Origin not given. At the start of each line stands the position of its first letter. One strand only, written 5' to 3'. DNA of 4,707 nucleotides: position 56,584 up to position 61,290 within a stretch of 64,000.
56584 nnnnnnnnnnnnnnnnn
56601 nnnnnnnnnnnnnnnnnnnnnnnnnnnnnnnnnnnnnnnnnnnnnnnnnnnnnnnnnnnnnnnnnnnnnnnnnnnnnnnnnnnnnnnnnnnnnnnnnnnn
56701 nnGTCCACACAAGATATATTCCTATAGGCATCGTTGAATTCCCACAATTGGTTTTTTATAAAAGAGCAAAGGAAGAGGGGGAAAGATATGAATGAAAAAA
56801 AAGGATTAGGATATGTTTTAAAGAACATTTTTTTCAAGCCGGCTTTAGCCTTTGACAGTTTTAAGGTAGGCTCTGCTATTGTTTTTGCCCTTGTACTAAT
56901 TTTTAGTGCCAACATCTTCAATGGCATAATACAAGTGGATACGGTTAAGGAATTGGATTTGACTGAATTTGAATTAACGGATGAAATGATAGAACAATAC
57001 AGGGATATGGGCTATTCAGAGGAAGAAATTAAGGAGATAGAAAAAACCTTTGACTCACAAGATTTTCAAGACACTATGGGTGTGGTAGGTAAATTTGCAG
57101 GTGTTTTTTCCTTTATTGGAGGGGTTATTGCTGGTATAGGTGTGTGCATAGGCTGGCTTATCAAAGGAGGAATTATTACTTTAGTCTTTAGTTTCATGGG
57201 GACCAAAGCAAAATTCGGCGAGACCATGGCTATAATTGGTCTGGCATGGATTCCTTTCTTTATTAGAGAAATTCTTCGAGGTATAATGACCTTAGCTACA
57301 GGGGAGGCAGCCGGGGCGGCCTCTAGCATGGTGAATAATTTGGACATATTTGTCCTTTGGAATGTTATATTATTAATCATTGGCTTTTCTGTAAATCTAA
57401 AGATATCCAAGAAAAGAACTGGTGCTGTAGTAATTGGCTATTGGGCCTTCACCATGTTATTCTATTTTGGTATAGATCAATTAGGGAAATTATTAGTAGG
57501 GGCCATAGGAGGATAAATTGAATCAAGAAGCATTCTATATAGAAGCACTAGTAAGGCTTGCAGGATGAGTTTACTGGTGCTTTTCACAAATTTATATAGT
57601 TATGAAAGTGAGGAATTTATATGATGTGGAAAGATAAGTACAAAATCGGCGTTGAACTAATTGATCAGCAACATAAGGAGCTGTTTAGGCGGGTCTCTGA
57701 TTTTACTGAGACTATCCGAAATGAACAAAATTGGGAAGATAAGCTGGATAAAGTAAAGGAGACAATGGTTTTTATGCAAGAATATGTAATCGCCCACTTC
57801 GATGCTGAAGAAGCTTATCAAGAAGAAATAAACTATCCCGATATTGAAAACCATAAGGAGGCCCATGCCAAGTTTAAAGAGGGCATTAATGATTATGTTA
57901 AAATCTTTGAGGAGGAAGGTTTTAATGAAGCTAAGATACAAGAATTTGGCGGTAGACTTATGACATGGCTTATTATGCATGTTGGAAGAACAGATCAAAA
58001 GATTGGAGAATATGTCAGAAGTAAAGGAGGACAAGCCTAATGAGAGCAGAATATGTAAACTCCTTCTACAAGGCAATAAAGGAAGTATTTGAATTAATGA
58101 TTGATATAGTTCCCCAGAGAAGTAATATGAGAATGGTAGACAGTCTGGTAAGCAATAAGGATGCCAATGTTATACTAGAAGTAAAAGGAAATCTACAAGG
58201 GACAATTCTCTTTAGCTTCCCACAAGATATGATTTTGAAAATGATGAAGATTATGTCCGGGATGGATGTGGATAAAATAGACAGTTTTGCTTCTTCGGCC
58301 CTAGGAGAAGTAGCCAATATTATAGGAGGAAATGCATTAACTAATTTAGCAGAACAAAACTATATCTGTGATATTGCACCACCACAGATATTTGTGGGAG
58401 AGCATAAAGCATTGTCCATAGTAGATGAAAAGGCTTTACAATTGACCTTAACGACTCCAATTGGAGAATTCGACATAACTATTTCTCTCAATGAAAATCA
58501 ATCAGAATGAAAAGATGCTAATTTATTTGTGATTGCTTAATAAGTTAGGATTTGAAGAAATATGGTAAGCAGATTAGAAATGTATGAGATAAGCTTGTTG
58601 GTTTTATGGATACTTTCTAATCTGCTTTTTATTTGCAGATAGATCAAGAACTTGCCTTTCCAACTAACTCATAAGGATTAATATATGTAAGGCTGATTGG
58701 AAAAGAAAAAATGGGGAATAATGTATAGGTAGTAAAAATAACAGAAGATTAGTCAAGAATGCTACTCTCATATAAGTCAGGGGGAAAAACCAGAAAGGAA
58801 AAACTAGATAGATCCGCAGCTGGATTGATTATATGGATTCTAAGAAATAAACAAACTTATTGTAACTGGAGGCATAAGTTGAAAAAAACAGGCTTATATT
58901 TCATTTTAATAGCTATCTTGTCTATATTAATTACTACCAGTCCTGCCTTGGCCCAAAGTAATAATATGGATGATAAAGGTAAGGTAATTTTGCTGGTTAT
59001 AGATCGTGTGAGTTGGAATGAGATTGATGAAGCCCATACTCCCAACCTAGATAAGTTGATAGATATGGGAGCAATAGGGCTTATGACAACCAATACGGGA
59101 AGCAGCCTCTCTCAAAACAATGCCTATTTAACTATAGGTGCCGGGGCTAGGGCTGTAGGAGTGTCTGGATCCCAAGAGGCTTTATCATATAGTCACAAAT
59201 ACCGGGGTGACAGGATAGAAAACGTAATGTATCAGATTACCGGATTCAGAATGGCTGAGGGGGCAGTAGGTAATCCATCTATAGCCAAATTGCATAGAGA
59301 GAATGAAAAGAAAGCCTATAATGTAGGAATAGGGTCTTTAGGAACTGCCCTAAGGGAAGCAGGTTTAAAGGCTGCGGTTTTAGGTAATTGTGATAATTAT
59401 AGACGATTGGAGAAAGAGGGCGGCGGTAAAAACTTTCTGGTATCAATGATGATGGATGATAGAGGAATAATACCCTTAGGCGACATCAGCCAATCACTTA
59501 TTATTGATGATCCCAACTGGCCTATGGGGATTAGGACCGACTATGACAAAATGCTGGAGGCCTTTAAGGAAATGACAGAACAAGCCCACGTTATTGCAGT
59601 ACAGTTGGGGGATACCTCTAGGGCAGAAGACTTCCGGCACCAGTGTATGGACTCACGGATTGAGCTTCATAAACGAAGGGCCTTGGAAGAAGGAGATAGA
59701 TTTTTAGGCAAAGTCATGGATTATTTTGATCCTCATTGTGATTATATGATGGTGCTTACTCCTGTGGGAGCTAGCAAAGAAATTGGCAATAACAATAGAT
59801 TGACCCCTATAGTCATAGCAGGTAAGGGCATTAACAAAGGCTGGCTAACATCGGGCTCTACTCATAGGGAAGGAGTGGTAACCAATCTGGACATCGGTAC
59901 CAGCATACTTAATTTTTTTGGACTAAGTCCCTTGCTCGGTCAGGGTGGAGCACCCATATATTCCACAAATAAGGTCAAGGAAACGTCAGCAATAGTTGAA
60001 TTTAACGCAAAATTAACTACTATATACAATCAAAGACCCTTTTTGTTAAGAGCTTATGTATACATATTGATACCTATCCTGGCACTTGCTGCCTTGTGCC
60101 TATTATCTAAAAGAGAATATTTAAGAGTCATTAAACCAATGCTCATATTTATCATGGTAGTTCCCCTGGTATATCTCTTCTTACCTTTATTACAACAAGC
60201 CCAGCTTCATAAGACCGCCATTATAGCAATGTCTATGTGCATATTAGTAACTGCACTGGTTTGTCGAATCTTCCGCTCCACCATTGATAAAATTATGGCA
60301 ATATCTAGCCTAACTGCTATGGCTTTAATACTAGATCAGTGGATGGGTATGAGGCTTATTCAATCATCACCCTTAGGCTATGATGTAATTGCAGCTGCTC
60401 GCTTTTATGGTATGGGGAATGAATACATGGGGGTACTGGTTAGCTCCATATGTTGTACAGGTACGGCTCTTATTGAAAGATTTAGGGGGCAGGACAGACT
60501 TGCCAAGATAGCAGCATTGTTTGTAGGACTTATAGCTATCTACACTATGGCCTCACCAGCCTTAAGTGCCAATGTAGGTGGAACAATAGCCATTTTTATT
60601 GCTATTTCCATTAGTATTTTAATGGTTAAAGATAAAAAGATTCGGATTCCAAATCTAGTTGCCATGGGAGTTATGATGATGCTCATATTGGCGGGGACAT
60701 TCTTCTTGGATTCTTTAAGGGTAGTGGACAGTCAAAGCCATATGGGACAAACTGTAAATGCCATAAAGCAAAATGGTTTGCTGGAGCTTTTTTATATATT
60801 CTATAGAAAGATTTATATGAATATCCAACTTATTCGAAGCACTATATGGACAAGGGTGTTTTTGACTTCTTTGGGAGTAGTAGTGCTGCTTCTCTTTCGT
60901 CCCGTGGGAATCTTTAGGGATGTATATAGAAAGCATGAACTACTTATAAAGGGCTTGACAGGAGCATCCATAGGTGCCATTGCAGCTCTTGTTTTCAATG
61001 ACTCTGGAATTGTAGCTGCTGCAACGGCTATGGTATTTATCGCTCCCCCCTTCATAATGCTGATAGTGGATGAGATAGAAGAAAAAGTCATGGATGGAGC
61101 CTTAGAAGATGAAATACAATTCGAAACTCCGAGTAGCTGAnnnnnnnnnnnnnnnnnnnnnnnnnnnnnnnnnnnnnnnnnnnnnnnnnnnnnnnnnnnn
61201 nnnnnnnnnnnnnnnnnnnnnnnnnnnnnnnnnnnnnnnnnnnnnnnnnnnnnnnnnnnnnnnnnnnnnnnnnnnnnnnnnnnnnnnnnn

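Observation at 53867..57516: Ykn-like four-component ABC module with a two-domain beta-rich protein in place of a membrane-fusion protein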

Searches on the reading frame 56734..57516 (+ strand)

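Call 3: search_protein_families(library=pfam, proteins=[window:56734-57516:+], max_evalue=0.1)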
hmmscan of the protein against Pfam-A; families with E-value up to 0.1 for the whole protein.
window:56734-57516:+ (260 aa): 1 family
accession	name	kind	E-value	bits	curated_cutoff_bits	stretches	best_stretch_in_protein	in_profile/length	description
PF04893.22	Yip1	-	4.7e-11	43.3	28.6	1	78-246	51-171/173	Yip1 domain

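Call 4: search_protein_families(library=ncbifam, proteins=[window:56734-57516:+], max_evalue=0.1)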
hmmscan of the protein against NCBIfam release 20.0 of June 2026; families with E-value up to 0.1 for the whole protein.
window:56734-57516:+ (260 aa): 2 families
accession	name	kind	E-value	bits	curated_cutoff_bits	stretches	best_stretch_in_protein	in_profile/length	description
NF052650.1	YknW_fam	equivalog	7.6e-09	35.4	110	1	114-243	73-213/213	YknW family membrane protein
NF040810.1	BenC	equivalog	0.025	13.8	430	1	150-218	175-242/333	benzoate 1,2-dioxygenase electron transfer component BenC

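Call 91: search_protein_families(library=padloc, proteins=[window:56788-57516:+], max_evalue=0.001)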
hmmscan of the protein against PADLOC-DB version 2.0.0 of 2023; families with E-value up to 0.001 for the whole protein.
window:56788-57516:+ (242 aa): 0 families

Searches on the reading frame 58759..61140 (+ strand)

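Call 3: search_protein_families(library=pfam, proteins=[window:58759-61140:+], max_evalue=0.1)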
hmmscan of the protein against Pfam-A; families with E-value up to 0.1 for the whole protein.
window:58759-61140:+ (793 aa): 1 family
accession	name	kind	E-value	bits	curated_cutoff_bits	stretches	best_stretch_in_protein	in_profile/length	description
PF01676.23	Metalloenzyme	-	0.00018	21.6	24.3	0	87-126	20-60/252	Metalloenzyme superfamily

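Call 63: search_protein_families(library=ncbifam, proteins=[window:58759-61140:+], max_evalue=1e-10)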
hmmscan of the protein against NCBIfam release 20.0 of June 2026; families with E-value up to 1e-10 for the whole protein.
window:58759-61140:+ (793 aa): 0 families
